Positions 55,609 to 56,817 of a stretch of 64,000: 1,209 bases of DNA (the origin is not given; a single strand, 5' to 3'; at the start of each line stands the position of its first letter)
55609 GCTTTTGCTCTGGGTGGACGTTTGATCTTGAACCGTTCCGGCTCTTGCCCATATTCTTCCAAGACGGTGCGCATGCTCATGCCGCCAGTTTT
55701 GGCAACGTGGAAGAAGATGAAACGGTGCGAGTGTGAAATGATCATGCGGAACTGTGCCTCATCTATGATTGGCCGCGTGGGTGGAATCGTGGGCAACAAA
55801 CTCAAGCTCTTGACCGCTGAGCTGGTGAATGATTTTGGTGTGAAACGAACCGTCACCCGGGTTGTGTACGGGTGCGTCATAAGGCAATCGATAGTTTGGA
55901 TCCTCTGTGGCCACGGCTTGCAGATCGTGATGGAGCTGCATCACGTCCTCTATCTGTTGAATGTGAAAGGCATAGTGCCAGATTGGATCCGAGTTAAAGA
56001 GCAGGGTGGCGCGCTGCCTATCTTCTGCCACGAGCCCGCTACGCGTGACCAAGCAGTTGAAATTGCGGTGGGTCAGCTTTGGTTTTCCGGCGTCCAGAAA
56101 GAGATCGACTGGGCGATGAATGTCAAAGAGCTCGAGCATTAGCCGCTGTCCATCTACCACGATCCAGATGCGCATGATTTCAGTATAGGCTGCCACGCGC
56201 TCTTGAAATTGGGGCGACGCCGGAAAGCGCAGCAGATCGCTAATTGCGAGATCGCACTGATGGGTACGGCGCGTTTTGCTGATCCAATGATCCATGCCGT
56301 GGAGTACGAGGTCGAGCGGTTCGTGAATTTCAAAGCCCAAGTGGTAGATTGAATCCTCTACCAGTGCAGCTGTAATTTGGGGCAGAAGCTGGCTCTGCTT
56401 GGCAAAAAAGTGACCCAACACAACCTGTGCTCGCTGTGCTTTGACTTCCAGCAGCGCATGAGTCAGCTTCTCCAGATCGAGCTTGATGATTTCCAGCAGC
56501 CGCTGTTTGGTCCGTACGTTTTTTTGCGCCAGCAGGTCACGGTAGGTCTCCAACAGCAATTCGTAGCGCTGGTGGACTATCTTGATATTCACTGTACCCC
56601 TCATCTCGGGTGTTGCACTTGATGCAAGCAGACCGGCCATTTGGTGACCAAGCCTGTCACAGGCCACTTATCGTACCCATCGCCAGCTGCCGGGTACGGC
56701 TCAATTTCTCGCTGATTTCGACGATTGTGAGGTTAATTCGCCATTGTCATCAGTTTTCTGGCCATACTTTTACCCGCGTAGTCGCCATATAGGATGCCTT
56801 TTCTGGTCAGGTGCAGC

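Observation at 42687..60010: Orphan ligase / carrier protein / radical-SAM / reductase gene cluster without KS or condensation domains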

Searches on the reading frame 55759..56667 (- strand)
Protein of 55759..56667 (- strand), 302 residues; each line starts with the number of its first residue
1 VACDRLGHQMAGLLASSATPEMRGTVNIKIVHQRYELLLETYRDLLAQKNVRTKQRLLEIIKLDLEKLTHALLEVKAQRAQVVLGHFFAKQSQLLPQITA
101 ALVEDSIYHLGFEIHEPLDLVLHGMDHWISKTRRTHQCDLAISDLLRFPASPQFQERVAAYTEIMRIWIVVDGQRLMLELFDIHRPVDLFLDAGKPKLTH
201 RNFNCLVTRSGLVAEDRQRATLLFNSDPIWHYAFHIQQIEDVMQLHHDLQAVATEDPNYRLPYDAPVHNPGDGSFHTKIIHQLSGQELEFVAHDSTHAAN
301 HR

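Call 3: search_protein_families(library=pfam, proteins=[window:55759-56667:-], max_evalue=0.01)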
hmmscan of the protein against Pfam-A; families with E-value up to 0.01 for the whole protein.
window:55759-56667:- (302 aa): 0 families

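Call 6: search_protein_families(library=ncbifam, proteins=[window:55759-56667:-], max_evalue=0.001)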
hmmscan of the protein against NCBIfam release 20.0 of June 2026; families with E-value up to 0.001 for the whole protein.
window:55759-56667:- (302 aa): 0 families

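Call 15: search_protein_families(library=pfam, proteins=[window:55759-56667:-], max_evalue=10)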
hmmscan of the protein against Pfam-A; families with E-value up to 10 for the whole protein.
window:55759-56667:- (302 aa): 0 families

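Call 25: search_solved_structures(query=window:55759-56667:-, max_evalue=10)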
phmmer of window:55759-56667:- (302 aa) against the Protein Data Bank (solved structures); distinct sequences matched with E-value up to 10: 0.

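Call 27: find_homologous_proteins(query=window:55759-56667:-, max_evalue=0.001)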
Query window:55759-56667:- (302 aa): 118 proteins with E <= 0.001 among 3693 candidates.
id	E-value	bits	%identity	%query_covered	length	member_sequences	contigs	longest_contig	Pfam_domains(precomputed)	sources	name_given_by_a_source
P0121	4.7e-182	622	100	92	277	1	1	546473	-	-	-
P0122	2.0e-141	489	77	93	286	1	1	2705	-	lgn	-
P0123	1.5e-111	391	67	89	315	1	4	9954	-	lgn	-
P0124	8.0e-108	378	64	90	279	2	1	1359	-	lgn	-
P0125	1.7e-103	364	61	92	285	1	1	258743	-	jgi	-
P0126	4.0e-103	363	62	88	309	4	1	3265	-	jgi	-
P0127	5.1e-103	363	62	89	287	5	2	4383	-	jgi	jgi:hypothetical protein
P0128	3.9e-102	360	62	89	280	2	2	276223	-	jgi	jgi:hypothetical protein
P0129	7.4e-102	359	62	89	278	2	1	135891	-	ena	-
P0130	1.1e-101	358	62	89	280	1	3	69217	-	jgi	jgi:hypothetical protein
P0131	4.4e-99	350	60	88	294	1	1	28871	-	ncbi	-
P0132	9.2e-99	349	61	89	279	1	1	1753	-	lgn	-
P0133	1.1e-96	342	60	88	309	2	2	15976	-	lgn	-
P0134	3.5e-94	334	58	89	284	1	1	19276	-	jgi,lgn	-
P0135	2.1e-85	305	54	90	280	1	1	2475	-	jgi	jgi:hypothetical protein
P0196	6.3e-67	244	48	88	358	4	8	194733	-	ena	-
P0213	2.4e-57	213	43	84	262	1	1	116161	-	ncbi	-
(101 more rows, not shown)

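Call 30: search_solved_structures(query=A2, max_evalue=10)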
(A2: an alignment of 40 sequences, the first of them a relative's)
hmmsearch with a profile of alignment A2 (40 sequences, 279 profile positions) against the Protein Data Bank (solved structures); distinct sequences matched with E-value up to 10: 5.
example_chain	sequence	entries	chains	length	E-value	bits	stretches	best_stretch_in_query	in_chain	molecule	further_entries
3g7y_A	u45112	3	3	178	0.014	17.6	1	41-91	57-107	Dolichyl-diphosphooligosaccharide-protein glycosyltransferase subunit OST6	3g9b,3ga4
7oci_C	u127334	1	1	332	0.041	16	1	42-91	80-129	Dolichyl-diphosphooligosaccharide--protein glycosyltransferase subunit OST6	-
2le0_A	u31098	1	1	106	0.1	14.7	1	32-95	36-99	Poly [ADP-ribose] polymerase 1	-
6eri_Ad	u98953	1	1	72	0.52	12.4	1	23-59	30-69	50S ribosomal protein L35, chloroplastic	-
5h1s_e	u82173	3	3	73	0.54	12.4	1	23-59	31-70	50S ribosomal protein L35, chloroplastic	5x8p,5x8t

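Call 31: find_encoding_contigs(protein=P0196, flank=10000, max_places=2)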
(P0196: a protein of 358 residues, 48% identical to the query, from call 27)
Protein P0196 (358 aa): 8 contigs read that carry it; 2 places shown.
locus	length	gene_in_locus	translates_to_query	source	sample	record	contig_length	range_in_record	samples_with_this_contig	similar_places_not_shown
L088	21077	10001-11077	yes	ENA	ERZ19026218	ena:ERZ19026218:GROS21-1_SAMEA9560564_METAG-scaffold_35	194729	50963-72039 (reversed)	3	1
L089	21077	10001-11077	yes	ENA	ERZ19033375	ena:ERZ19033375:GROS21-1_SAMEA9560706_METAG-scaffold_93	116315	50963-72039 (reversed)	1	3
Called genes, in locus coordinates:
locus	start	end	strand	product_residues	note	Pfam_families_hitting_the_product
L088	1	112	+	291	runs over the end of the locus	PF02219:MTHFR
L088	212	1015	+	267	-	PF01261:AP_endonuc_2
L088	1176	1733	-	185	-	-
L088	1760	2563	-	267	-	PF04773:FecR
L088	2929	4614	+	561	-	PF25852:DUF6242_C (faint), PF15902:Sortilin-Vps10 (faint)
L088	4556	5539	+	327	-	PF00586:AIRS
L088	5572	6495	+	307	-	PF14315:DUF4380 (faint)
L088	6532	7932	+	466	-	PF03721:UDPG_MGDP_dh_N, PF03807:F420_oxidored (faint), PF00984:UDPG_MGDP_dh, PF03720:UDPG_MGDP_dh_C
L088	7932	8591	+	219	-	PF02224:Cytidylate_kin, PF13189:Cytidylate_kin2, PF13238:AAA_18, PF01202:SKI (faint), PF13207:AAA_17 (weak)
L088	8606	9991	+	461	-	PF00696:AA_kinase, PF13840:ACT_7, PF22468:ACT_9, PF01842:ACT (weak)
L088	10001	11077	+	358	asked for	-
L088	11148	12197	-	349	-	-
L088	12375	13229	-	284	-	PF07837:FTCD_N, PF02971:FTCD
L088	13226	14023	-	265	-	PF00106:adh_short, PF08659:KR, PF13561:adh_short_C2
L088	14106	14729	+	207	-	PF02682:CT_C_D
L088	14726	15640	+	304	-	PF02626:CT_A_B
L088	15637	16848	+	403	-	PF00083:Sugar_tr, PF07690:MFS_1, PF00083:Sugar_tr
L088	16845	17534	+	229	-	PF03746:LamB_YcsF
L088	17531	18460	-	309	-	-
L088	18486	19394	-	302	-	PF13709:DUF4159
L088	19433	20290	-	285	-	PF13709:DUF4159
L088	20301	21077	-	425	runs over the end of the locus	PF08534:Redoxin, PF00578:AhpC-TSA, PF00085:Thioredoxin, PF13098:Thioredoxin_2, PF13905:Thioredoxin_8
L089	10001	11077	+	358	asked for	-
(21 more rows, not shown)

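Call 32: find_encoding_contigs(protein=P0213, flank=10000, max_places=1)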
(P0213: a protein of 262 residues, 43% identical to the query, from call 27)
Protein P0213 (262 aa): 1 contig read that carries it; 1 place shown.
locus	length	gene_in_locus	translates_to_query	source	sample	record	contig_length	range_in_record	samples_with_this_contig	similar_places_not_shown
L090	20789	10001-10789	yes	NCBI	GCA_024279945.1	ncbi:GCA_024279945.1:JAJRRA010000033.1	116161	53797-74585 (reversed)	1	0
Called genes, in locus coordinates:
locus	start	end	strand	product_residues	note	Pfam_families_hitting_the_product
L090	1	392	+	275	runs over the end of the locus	PF01063:Aminotran_4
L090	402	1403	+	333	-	PF02618:YceG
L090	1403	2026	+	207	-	PF13401:AAA_22 (faint), PF13521:AAA_28 (weak), PF02223:Thymidylate_kin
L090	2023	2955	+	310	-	PF13177:DNA_pol3_delta2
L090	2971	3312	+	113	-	PF07238:PilZ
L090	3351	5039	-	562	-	PF00501:AMP-binding, PF13193:AMP-binding_C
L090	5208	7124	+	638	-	PF04107:GCS2, PF00571:CBS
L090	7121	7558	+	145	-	-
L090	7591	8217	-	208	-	PF00685:Sulfotransfer_1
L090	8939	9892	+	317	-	PF13469:Sulfotransfer_3 (faint)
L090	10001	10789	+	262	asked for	-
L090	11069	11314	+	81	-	-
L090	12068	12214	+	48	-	-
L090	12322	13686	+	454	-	PF01943:Polysacc_synt, PF13440:Polysacc_synt_3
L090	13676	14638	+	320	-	PF13469:Sulfotransfer_3 (faint)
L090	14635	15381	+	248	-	PF13439:Glyco_transf_4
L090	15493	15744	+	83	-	-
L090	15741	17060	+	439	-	PF04932:Wzy_C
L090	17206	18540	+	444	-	-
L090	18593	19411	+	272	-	PF00685:Sulfotransfer_1, PF13469:Sulfotransfer_3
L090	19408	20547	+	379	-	PF13439:Glyco_transf_4, PF00534:Glycos_transf_1, PF13692:Glyco_trans_1_4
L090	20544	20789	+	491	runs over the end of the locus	PF13727:CoA_binding_3 (weak), PF02397:Bac_transf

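Call 33: predict_structure(alignment_id=A2)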
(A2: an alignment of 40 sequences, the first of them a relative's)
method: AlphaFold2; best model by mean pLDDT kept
length: 277 residues; sequences in the alignment: 40
mean_pLDDT: 92.6   pTM: 0.90
mean pLDDT of the five models: 92.6, 92.4, 92.0, 91.3, 91.0
residues with pLDDT >= 90: 223; 70-90: 45; 50-70: 9; < 50: 0
segments of 3 or more residues with pLDDT < 50: none
pLDDT, mean of each block of 10 residues (from residue 1): 76 91 93 93 96 97 93 97 98 95 95 97 96 96 97 97 83 82 90 89 95 98 98 97 94 96 94 61
secondary structure, 60 per line:
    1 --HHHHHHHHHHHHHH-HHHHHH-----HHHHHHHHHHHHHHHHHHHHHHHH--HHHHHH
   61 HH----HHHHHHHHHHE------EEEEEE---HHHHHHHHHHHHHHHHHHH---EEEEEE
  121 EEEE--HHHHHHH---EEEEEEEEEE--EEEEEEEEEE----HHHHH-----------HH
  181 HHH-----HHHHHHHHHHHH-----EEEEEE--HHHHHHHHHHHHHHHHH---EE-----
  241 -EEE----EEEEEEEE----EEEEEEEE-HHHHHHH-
elements in order: H3-16 H18-23 H29-52 H55-62 H67-76 E84-89 H93-111 E115-124 H127-133 E137-146 E149-158 H163-167 H179-183 H189-200 E206-211 H214-230 E242-244 E249-256 E261-268 H270-276
